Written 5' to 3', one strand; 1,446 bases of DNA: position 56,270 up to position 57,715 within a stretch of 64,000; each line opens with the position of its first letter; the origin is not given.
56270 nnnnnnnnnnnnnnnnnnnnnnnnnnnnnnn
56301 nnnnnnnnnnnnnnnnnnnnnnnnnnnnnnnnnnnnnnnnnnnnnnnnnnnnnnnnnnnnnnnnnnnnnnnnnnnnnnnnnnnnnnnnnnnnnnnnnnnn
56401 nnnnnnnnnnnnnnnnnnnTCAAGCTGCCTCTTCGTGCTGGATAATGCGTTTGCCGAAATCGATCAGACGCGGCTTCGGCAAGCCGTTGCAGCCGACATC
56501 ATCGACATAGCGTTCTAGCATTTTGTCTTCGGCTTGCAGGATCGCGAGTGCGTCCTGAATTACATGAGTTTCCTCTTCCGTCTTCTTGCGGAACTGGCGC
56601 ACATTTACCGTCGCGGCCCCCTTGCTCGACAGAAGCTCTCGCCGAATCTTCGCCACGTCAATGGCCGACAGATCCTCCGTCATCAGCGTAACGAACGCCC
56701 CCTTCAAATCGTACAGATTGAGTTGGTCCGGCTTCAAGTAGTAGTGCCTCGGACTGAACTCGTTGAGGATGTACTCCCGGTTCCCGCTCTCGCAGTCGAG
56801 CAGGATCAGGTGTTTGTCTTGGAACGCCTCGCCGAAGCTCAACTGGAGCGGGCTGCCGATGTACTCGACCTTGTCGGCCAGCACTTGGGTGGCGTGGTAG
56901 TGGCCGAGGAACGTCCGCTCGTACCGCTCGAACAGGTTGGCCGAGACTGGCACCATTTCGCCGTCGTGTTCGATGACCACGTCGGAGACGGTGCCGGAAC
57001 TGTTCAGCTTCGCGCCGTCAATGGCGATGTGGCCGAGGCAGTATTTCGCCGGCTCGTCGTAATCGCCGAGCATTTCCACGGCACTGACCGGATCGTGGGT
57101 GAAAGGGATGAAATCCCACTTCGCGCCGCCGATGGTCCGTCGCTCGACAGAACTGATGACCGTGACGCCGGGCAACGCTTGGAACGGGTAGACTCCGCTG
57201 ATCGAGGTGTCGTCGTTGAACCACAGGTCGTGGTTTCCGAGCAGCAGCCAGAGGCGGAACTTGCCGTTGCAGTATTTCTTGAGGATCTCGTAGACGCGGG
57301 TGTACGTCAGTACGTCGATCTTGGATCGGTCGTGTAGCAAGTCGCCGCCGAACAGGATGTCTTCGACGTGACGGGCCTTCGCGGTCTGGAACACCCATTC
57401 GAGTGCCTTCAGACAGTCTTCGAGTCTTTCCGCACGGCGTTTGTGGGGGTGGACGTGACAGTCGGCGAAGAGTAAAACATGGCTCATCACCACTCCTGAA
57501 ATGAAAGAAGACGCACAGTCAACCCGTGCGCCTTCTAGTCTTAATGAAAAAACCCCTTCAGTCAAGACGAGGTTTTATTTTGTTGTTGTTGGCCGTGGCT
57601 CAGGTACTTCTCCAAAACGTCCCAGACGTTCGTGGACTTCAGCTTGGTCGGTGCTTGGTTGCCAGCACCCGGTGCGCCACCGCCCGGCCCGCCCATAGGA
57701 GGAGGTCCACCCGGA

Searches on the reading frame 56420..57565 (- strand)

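Call 20: search_protein_families(library=pfam, proteins=[window:56420-57565:-], max_evalue=0.001)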
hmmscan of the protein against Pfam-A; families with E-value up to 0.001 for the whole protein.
window:56420-57565:- (381 aa): 1 family
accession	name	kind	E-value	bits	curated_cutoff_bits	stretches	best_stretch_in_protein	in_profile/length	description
PF00149.33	Metallophos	-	1.7e-06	29.1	21.5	1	29-128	2-82/191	Calcineurin-like phosphoesterase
